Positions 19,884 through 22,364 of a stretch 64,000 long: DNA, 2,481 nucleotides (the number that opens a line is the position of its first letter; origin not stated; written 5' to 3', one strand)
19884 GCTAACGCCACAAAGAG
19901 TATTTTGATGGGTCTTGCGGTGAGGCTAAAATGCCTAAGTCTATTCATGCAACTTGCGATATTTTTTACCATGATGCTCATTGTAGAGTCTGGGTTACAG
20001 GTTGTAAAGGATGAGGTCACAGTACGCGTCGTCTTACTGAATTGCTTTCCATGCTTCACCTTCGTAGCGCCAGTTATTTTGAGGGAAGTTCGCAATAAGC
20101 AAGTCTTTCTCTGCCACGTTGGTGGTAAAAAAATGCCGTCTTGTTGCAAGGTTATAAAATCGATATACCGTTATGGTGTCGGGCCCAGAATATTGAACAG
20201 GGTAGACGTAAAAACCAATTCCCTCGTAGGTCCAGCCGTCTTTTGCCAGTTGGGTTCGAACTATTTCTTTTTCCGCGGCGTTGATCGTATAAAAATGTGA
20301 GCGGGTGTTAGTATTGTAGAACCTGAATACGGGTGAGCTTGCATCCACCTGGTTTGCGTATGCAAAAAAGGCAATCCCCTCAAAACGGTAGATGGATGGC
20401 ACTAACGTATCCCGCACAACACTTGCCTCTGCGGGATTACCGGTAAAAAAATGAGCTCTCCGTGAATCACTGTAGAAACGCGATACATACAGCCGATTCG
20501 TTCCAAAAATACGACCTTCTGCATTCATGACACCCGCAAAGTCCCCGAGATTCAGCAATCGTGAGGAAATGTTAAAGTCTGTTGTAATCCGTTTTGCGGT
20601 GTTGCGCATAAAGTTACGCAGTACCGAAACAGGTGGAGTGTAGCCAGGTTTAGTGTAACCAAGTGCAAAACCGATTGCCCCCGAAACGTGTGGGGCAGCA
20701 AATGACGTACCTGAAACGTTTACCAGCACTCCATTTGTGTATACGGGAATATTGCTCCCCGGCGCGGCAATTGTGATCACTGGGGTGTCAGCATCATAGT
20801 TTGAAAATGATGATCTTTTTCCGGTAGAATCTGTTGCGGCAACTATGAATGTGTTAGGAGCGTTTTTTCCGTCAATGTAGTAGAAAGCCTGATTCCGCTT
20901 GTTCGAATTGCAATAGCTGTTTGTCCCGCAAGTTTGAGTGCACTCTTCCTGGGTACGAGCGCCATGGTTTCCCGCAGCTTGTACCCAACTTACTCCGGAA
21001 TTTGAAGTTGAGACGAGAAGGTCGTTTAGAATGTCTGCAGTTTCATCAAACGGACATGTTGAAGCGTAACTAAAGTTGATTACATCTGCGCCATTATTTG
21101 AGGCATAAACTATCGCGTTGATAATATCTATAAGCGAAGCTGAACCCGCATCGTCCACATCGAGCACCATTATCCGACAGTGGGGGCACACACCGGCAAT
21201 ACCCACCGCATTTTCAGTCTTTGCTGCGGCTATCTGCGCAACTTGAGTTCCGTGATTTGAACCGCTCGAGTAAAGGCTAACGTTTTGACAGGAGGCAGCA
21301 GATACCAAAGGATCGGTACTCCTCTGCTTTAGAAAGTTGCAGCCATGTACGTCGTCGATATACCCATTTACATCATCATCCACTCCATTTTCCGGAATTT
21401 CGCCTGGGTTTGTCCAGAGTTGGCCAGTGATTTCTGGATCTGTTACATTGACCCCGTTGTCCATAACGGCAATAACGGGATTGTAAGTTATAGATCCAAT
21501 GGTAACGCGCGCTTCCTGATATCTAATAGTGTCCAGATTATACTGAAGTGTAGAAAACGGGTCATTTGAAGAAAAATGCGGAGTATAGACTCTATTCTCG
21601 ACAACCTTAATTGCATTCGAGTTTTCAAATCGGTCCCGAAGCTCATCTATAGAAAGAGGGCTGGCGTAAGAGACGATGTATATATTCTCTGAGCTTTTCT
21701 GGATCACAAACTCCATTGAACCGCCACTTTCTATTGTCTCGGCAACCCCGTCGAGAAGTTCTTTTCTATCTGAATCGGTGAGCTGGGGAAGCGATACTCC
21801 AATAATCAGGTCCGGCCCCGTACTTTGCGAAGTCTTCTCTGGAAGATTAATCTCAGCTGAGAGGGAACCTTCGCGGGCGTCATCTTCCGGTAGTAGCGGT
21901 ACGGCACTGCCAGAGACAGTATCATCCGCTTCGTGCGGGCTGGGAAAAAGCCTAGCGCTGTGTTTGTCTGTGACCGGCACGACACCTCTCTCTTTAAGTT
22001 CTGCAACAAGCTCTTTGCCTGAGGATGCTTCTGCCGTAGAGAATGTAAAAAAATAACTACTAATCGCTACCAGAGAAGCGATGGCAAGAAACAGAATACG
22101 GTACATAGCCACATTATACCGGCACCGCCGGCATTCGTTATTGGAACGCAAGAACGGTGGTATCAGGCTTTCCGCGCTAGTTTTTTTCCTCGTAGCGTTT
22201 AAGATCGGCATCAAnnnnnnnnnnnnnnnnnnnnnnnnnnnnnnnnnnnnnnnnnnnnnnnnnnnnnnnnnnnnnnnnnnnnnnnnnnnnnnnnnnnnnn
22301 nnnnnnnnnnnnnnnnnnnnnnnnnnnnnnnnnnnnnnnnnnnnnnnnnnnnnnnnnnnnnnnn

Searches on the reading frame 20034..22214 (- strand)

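Call 28: search_protein_families(library=pfam, proteins=[window:20034-22214:-], max_evalue=0.01)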
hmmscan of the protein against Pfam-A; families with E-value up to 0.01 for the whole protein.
window:20034-22214:- (726 aa): 2 families
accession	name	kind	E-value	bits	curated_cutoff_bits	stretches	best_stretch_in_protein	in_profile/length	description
PF00082.27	Peptidase_S8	-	1e-36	127.2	21.8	1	245-542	3-275/288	Subtilase family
PF18885.6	DUF5648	-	1.8e-33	116.1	25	1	577-724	2-133/134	Domain of unknown function (DUF5648)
